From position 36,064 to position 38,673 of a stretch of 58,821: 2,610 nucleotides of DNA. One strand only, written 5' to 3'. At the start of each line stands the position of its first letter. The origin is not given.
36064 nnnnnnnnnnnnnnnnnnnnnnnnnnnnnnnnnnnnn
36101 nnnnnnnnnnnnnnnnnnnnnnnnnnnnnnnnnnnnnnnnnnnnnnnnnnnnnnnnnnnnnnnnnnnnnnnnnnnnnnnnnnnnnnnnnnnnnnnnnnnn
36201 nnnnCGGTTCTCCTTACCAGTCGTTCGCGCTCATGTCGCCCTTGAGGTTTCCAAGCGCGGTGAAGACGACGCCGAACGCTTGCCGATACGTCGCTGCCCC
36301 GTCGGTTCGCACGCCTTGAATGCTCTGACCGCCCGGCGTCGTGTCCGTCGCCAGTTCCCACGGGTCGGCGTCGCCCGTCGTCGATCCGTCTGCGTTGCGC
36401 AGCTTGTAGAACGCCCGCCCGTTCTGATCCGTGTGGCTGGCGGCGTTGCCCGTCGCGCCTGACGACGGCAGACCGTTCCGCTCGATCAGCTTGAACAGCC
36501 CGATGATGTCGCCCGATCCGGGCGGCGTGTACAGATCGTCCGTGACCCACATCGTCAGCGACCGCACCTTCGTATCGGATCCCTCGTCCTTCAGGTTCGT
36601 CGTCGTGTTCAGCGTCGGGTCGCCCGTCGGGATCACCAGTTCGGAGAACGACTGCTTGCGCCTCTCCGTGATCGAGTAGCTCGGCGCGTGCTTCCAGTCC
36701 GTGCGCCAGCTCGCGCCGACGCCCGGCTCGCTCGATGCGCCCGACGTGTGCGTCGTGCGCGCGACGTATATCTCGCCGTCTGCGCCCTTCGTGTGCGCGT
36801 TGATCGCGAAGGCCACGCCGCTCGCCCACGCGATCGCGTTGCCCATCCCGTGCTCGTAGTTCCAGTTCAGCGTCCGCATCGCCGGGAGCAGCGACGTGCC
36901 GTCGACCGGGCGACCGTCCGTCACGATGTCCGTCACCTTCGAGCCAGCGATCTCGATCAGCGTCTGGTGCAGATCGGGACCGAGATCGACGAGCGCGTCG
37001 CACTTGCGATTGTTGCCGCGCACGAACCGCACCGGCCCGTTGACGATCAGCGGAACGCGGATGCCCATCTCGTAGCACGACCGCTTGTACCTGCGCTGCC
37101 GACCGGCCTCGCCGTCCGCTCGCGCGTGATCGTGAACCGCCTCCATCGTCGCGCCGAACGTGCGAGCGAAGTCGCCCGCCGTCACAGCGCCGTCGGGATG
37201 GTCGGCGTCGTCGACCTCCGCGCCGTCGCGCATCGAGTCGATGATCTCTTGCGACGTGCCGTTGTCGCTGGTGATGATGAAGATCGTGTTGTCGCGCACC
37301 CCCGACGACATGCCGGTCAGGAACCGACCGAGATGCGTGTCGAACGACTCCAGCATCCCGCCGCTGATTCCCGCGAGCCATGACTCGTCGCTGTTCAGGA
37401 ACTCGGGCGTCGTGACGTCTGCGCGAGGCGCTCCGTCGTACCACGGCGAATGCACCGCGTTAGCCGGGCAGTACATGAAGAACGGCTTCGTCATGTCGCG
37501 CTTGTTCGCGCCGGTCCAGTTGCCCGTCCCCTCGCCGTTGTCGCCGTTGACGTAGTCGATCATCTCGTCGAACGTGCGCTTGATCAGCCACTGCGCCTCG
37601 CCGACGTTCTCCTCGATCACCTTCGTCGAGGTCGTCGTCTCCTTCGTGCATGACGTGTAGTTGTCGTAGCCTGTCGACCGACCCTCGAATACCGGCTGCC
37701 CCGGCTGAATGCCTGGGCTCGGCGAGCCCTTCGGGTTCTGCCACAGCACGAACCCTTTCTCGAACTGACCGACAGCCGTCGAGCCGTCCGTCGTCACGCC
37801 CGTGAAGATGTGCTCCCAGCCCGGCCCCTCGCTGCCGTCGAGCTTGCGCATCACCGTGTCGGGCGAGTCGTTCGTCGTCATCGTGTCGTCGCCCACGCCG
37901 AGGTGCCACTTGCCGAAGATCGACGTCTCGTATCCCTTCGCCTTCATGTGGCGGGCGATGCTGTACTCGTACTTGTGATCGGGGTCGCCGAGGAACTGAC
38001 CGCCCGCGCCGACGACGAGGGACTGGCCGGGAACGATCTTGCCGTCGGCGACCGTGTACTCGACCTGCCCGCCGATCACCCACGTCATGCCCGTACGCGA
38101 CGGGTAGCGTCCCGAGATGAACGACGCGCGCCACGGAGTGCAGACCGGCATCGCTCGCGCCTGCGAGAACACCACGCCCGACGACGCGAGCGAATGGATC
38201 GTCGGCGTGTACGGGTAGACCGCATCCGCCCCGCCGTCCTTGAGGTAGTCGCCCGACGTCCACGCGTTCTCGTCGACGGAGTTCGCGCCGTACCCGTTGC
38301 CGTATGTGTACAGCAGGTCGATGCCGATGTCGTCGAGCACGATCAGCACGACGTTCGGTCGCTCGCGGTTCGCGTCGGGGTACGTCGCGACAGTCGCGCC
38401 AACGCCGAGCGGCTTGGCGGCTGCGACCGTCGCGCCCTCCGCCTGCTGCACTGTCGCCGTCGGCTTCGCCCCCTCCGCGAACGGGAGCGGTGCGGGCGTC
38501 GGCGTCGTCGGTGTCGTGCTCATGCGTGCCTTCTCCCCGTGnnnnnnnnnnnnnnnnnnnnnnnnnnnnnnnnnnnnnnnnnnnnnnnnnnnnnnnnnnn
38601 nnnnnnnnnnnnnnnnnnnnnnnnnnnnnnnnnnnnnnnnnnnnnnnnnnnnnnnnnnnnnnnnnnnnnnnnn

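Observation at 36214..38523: A phage-encoded Cys-type sulfatase sits immediately upstream of the packaging genes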

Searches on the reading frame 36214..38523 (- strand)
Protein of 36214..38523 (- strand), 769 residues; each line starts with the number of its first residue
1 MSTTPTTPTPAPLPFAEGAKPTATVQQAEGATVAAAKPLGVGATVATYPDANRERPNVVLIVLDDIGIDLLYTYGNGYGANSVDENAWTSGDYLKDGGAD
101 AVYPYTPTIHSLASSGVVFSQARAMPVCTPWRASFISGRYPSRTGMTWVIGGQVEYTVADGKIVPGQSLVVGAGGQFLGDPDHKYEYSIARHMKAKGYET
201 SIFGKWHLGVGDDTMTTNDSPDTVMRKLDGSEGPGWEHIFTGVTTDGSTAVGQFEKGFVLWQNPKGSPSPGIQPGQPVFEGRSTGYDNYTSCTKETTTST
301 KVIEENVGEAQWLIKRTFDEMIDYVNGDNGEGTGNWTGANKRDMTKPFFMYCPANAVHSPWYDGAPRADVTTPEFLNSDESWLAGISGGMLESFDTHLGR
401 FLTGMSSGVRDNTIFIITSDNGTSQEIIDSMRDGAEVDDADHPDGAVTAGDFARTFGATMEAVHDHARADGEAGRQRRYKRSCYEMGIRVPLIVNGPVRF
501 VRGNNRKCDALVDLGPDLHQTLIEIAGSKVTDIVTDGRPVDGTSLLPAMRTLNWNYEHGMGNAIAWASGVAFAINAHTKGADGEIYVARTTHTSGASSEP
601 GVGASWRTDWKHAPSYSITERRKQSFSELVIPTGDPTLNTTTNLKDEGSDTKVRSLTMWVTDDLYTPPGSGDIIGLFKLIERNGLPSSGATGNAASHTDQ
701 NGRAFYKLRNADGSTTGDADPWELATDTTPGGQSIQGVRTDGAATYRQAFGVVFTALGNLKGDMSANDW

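Call 6: search_protein_families(library=pfam, proteins=[window:36214-38523:-], max_evalue=0.01)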
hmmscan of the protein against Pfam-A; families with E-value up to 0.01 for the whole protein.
window:36214-38523:- (769 aa): 2 families
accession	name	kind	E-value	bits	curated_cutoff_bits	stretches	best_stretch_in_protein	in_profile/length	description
PF00884.28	Sulfatase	-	9.9e-27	94.5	25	1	56-515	1-292/301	Sulfatase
PF01663.27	Phosphodiest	-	0.0028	17.8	23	0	100-147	12-63/342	Type I phosphodiesterase / nucleotide pyrophosphatase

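Call 7: search_solved_structures(query=window:36214-38523:-, max_evalue=0.01, show_alignments=3)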
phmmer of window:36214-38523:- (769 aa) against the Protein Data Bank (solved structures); distinct sequences matched with E-value up to 0.01: 59.
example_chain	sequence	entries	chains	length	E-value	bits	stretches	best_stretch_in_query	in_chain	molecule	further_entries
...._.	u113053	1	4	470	1.9e-20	75.8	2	102-210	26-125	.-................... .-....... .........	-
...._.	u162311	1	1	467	1.7e-16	62.7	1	102-209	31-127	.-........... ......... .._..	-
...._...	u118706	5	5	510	2.1e-15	59.1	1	105-211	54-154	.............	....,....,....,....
6uss_A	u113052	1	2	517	6.6e-14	54.1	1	101-211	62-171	Sulfatase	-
7stt_A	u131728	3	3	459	2.2e-13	52.4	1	104-148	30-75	N-acetylgalactosamine-6-sulfatase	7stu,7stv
7oza_AAA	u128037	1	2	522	2.9e-13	52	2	103-212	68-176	Putative secreted sulfatase ydeN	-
3ed4_A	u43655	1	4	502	2.3e-12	49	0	106-153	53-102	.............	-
6prm_A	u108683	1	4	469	3e-12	48.6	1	104-213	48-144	exo-4S-kappa carrageenan S1 sulfatase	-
6bia_A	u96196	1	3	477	1.1e-11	46.7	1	105-148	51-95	Sulfatase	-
8eg3_A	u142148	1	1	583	1.7e-11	46.1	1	106-212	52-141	Steryl-sulfatase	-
1p49_A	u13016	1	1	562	2.4e-11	45.6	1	106-212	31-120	STERYL-SULFATASE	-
6psm_A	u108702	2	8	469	5.3e-11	44.5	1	104-213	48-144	exo-4S-kappa carrageenan S1 sulfatase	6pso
9bas_B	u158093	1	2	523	8.1e-11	43.9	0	473-549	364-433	S1_15A sulfatase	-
7all_AAA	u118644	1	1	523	8.2e-11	43.9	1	105-219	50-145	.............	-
6b0k_A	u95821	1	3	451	1e-09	40.3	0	105-148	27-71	Iota-carrageenan sulfatase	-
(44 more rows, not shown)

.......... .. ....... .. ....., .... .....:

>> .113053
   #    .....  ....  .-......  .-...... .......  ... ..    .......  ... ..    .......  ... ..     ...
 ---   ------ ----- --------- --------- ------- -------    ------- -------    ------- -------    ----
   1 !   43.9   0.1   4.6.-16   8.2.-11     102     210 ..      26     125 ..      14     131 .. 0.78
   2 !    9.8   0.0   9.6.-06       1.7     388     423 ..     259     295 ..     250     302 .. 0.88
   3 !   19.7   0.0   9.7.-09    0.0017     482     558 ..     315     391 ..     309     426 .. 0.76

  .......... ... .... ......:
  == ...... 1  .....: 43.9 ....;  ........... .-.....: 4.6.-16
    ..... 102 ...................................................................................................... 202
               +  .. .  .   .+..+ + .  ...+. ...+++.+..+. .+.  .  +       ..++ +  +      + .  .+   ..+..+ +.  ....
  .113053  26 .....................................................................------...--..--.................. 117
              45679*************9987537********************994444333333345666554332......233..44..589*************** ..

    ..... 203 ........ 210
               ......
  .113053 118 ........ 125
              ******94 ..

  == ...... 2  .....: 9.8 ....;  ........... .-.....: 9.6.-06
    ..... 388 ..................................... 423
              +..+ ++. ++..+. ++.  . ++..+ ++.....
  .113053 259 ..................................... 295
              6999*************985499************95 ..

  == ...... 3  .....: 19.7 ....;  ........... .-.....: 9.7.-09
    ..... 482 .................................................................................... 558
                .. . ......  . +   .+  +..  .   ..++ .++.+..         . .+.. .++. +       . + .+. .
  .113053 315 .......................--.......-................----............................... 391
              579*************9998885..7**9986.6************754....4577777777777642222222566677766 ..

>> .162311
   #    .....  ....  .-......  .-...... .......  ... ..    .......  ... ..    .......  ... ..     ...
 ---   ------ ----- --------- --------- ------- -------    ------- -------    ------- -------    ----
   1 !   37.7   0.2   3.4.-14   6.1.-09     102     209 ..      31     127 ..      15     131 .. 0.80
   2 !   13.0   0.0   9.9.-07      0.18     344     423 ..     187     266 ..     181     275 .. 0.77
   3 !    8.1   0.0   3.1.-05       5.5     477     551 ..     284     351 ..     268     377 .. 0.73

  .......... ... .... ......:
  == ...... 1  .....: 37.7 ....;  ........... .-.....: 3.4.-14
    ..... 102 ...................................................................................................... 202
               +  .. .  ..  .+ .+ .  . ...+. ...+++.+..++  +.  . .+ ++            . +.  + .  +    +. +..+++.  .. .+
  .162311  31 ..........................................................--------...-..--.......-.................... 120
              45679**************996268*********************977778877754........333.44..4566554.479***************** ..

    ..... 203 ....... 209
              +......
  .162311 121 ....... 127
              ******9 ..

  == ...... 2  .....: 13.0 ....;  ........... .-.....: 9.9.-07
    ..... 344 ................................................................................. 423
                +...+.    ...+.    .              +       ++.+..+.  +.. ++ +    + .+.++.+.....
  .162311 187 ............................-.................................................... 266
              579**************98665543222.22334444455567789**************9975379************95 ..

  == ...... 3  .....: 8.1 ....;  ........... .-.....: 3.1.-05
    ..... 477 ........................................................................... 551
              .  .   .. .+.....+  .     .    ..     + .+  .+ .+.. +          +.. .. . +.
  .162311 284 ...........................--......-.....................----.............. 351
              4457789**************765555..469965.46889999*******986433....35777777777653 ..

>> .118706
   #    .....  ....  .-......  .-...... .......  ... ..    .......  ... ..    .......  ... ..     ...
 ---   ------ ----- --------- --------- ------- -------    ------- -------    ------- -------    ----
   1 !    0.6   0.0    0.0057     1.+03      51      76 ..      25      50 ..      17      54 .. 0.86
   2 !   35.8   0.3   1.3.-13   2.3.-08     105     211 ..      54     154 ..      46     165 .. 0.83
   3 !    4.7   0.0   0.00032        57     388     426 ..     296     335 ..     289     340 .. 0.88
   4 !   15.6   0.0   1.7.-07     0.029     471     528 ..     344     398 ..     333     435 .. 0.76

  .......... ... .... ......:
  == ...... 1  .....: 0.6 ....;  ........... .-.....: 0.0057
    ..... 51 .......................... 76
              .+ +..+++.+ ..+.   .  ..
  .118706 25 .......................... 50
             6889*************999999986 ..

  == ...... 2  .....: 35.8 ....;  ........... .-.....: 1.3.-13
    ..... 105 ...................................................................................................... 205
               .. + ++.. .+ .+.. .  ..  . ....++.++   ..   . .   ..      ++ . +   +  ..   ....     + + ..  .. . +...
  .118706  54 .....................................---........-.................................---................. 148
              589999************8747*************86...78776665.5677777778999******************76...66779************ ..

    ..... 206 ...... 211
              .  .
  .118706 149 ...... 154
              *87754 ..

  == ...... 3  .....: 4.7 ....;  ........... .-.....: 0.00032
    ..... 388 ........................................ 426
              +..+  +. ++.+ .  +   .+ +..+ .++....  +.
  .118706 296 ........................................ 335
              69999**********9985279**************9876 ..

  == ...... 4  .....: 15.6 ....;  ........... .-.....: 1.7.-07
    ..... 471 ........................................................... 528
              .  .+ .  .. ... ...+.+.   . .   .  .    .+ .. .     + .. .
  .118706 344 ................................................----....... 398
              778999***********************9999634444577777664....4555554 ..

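Call 8: search_protein_families(library=phrogs, proteins=[window:36214-38523:-], max_evalue=0.001)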
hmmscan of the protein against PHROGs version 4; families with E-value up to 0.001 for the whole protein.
window:36214-38523:- (769 aa): 1 family
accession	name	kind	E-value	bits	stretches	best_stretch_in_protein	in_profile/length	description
phrog_19870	-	unknown function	1.3e-16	61.7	1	106-532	26-346/459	-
